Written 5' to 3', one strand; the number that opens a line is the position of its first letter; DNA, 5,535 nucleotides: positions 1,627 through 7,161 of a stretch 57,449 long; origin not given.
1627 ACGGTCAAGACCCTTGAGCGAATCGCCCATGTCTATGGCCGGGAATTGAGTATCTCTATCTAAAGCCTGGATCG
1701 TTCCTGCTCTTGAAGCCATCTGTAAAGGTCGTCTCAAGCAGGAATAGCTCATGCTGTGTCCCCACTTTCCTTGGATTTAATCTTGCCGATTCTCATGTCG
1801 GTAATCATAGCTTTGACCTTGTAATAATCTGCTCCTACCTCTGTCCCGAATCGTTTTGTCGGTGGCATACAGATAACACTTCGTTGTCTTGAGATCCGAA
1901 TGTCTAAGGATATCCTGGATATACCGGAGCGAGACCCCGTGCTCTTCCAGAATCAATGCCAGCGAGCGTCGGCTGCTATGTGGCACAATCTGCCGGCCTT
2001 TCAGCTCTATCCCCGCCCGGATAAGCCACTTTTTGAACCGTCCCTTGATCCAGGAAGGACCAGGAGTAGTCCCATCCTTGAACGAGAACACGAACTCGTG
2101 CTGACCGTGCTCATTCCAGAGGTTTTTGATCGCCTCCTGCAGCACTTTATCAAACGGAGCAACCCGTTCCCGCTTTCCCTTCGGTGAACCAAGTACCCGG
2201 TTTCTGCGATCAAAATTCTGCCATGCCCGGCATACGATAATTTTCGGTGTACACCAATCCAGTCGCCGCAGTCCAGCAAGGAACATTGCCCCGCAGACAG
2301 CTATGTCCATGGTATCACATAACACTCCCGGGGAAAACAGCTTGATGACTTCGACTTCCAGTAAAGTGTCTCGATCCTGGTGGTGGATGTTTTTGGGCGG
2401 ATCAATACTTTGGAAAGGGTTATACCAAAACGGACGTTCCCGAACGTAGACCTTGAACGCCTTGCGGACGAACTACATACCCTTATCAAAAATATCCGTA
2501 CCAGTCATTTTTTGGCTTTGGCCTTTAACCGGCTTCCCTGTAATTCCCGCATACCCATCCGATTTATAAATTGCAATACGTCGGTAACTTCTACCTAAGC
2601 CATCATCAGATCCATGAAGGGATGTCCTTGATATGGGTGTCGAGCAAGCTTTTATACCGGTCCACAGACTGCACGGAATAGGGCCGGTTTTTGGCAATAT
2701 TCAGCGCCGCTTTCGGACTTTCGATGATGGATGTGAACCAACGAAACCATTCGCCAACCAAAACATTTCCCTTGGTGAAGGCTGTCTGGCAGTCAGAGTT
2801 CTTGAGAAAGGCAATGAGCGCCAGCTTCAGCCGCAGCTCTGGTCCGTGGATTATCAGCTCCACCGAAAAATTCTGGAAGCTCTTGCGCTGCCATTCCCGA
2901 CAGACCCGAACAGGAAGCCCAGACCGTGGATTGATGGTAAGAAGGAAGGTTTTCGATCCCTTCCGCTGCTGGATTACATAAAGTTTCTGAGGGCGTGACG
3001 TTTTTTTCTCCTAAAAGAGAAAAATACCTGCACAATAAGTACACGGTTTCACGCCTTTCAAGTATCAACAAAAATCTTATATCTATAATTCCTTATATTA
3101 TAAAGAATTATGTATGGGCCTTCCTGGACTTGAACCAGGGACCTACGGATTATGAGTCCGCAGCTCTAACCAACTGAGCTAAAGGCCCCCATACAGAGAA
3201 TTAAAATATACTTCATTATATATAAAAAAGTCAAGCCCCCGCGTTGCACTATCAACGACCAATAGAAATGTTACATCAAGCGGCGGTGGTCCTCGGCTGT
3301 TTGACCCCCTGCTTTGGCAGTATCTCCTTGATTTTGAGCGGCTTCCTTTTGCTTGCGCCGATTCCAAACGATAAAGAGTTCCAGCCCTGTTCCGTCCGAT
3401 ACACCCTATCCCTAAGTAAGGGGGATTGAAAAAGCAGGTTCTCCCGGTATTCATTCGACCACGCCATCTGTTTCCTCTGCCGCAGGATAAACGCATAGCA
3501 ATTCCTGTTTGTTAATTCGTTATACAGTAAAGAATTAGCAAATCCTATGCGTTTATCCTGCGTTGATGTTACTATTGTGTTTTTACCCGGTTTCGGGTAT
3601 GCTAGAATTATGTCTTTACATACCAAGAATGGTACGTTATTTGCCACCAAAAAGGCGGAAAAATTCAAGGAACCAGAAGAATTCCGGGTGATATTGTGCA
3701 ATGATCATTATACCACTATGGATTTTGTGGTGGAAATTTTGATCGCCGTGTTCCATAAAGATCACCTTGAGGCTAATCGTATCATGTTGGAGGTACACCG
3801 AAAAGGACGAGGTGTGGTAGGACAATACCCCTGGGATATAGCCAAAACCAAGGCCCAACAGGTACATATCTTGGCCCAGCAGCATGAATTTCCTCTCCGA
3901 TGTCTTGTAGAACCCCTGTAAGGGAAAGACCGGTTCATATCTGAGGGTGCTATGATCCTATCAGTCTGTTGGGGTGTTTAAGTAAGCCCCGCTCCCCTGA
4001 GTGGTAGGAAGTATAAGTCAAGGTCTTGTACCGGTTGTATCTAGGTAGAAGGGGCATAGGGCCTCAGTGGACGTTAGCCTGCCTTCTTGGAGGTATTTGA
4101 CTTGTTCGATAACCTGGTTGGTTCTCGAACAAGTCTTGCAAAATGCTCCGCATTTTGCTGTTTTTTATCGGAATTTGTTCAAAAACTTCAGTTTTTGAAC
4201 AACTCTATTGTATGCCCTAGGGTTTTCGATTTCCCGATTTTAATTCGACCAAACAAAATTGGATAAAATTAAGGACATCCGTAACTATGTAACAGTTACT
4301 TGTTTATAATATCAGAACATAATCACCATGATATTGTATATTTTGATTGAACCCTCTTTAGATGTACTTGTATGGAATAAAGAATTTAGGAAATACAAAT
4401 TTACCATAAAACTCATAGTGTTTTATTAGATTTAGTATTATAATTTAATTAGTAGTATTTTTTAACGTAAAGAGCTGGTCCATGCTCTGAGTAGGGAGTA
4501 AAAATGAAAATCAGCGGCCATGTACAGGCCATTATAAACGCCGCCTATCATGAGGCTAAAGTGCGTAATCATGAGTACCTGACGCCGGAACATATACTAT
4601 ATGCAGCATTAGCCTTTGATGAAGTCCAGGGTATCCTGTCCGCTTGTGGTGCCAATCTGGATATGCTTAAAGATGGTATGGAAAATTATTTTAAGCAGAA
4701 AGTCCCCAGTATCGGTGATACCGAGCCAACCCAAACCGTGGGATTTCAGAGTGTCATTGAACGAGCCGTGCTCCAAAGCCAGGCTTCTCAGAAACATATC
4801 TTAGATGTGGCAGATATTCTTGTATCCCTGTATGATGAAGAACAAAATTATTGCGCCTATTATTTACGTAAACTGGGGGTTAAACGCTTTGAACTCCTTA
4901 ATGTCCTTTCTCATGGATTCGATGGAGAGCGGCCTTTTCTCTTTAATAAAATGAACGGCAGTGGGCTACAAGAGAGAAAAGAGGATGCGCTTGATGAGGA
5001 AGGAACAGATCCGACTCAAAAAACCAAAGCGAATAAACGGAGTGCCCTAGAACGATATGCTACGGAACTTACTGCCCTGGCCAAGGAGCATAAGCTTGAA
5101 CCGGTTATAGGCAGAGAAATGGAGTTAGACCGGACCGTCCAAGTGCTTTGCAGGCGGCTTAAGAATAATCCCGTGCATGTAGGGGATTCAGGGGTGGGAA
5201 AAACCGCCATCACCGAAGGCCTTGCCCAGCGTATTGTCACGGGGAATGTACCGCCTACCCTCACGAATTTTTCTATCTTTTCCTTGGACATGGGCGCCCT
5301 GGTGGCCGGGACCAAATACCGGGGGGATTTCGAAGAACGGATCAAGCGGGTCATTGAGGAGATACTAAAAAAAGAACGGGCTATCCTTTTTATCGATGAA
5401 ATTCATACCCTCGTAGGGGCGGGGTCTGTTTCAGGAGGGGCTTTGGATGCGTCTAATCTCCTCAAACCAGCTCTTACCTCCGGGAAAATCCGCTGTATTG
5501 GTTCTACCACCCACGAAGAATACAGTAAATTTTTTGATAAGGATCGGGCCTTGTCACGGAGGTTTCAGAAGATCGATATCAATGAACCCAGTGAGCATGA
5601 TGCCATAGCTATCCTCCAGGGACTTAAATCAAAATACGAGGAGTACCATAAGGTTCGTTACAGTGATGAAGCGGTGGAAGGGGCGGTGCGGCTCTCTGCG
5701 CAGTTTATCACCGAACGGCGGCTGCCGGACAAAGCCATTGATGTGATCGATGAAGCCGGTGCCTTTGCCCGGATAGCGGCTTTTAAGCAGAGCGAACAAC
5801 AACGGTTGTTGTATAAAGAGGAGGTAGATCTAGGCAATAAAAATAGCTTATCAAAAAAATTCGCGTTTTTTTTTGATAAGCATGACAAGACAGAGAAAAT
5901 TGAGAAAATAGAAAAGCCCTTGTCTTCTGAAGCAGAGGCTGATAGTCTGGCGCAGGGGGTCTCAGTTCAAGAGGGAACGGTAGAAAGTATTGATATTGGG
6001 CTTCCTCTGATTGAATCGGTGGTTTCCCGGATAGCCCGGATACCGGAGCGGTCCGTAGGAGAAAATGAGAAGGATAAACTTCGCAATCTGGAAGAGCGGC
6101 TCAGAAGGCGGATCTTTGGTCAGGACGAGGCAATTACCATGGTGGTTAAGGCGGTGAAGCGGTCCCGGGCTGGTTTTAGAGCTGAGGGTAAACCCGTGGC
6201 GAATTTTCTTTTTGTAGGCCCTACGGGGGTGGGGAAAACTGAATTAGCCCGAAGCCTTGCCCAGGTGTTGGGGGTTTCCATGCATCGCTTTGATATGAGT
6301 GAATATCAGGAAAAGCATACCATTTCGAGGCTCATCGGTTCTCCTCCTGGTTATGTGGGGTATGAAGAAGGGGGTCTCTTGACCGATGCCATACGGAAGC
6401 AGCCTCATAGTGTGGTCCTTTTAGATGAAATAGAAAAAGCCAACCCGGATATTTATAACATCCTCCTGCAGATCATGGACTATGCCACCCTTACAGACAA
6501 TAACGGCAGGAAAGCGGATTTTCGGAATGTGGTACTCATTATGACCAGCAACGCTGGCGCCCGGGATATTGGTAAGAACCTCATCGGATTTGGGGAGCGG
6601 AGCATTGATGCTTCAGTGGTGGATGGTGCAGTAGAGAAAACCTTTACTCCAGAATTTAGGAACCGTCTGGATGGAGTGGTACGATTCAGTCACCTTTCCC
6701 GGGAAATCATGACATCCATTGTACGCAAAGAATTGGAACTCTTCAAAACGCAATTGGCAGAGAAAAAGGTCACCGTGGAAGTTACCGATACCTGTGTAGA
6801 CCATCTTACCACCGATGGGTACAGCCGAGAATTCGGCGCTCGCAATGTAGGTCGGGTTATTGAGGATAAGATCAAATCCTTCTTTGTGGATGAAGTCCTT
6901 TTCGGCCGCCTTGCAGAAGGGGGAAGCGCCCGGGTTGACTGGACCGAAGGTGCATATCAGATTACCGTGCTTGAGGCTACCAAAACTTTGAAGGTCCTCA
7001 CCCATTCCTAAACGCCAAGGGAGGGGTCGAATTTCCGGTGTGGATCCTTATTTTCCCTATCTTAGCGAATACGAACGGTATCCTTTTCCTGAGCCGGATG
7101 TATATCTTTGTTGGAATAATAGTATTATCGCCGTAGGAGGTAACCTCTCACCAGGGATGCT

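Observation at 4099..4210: Six copies of a composite three-hairpin intergenic repeat with a conserved loop motif and covarying stems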

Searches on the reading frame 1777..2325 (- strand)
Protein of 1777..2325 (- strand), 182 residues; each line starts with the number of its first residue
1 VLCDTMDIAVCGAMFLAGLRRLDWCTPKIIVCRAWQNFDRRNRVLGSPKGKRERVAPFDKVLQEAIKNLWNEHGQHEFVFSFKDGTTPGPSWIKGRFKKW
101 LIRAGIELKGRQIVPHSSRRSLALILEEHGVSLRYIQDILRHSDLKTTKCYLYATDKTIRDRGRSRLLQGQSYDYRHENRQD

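Call 39: search_protein_families(library=pfam, proteins=[window:1777-2325:-], max_evalue=0.00001)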
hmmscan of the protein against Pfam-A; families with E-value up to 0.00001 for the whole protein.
window:1777-2325:- (182 aa): 1 family
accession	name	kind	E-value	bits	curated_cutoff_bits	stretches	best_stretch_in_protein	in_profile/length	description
PF00589.27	Phage_integrase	-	2.8e-18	66.7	27.1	1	39-155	52-169/172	Phage integrase family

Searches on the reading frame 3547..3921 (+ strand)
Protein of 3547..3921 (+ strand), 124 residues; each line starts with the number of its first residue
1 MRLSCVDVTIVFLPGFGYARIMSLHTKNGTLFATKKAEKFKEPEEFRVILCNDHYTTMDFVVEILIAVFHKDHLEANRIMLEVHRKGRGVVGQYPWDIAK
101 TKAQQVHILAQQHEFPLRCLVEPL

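Call 30: search_protein_families(library=pfam, proteins=[window:3547-3921:+])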
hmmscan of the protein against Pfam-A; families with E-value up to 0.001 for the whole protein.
window:3547-3921:+ (124 aa): 1 family
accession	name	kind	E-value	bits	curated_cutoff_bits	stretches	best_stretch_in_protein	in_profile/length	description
PF02617.22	ClpS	-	4.8e-32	110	23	1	41-119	1-79/80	ATP-dependent Clp protease adaptor protein ClpS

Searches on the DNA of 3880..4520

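Call 75: search_rna_families(source=window, start=3880, end=4520, threshold=evalue, max_evalue=1)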
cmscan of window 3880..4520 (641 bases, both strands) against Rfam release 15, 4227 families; matches with E-value up to 1: 2.
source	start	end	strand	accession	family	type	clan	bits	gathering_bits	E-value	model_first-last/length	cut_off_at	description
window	4093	4208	+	RF01456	VrrA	Gene; antisense;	-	21.2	50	0.36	1-140/140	no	Vibrio regulatory RNA of OmpA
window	4406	4520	+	RF00209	IRES_Pesti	Cis-reg; IRES;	CL00017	11.4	180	0.88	1-142/380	3'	Pestivirus internal ribosome entry site (IRES) including 5'UTR SLI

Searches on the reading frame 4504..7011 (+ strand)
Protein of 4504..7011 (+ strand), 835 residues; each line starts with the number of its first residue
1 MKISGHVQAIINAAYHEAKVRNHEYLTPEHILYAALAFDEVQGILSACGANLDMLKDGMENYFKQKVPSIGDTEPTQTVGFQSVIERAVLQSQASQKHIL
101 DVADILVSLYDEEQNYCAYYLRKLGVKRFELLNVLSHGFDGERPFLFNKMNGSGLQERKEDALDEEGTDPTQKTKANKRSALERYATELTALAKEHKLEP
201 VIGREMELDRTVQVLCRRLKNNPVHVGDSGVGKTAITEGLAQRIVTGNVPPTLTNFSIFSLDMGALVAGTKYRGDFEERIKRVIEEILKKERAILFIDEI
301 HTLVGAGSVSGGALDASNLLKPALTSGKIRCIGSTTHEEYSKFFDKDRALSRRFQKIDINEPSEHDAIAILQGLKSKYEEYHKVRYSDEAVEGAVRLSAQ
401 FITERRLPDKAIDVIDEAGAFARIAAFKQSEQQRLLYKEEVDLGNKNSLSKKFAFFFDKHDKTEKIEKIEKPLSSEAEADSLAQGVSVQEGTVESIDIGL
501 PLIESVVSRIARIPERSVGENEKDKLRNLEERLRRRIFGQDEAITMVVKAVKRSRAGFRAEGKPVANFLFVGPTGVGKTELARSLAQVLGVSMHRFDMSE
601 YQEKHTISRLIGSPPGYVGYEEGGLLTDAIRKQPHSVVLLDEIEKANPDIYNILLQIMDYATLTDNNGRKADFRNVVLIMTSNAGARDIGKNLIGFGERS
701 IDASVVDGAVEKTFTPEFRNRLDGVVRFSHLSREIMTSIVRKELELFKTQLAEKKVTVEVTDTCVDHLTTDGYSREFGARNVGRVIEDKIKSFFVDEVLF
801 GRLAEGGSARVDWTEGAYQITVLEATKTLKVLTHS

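Call 12: find_encoding_contigs(protein=window:4504-7011:+, flank=10000, max_places=6)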
Protein window:4504-7011:+ (835 aa): no gene with exactly this product is on record in the collection.

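Call 30: search_protein_families(library=pfam, proteins=[window:4504-7011:+])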
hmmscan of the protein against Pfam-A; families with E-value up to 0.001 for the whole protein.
window:4504-7011:+ (835 aa): 19 families
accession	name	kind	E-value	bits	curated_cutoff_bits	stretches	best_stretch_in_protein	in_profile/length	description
PF07724.20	AAA_2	-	2.4e-62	210.3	27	1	563-723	1-164/166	AAA domain (Cdc48 subfamily)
PF17871.7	AAA_lid_9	-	9.6e-27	93.4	22.8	1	363-444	1-82/104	AAA lid domain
PF00004.35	AAA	-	5.1e-26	92.1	21.2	2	225-356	3-125/131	ATPase family associated with various cellular activities (AAA)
PF10431.15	ClpB_D2-small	-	4.9e-19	68.6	21.9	1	731-811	1-81/81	C-terminal, D2-small domain, of ClpB protein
PF07728.20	AAA_5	-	1.8e-18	67.3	22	1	567-686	1-125/139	AAA domain (dynein-related subfamily)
PF13401.12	AAA_22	-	6e-10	40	27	1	569-660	9-110/130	AAA domain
PF13191.12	AAA_16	-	5.9e-08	33.8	32.6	0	201-247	2-51/167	AAA ATPase domain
PF02861.25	Clp_N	-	1e-07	32.4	20.7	1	14-57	1-46/53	Clp amino terminal domain, pathogenicity island component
PF13173.12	AAA_14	-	4.5e-07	30.4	27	0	230-315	12-86/129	AAA domain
PF00158.32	Sigma54_activat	-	8.5e-07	29.2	20.2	1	565-683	22-142/168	Sigma-54 interaction domain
PF12775.13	AAA_7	-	1.6e-06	28.2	25.8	0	567-613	35-84/181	P-loop containing dynein motor region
PF20030.5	bpMoxR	-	1.9e-05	24.3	27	1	567-663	33-126/205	MoxR domain in the MoxR-vWA-beta-propeller ternary systems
PF05496.18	RuvB_N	-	2.5e-05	24.5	27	0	559-595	27-63/159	Holliday junction DNA helicase RuvB P-loop domain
PF02367.23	TsaE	-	7.9e-05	23.1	26.6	0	564-592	20-48/128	Threonylcarbamoyl adenosine biosynthesis protein TsaE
PF00910.28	RNA_helicase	-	0.00021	22.2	21.5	0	569-609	2-27/105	RNA helicase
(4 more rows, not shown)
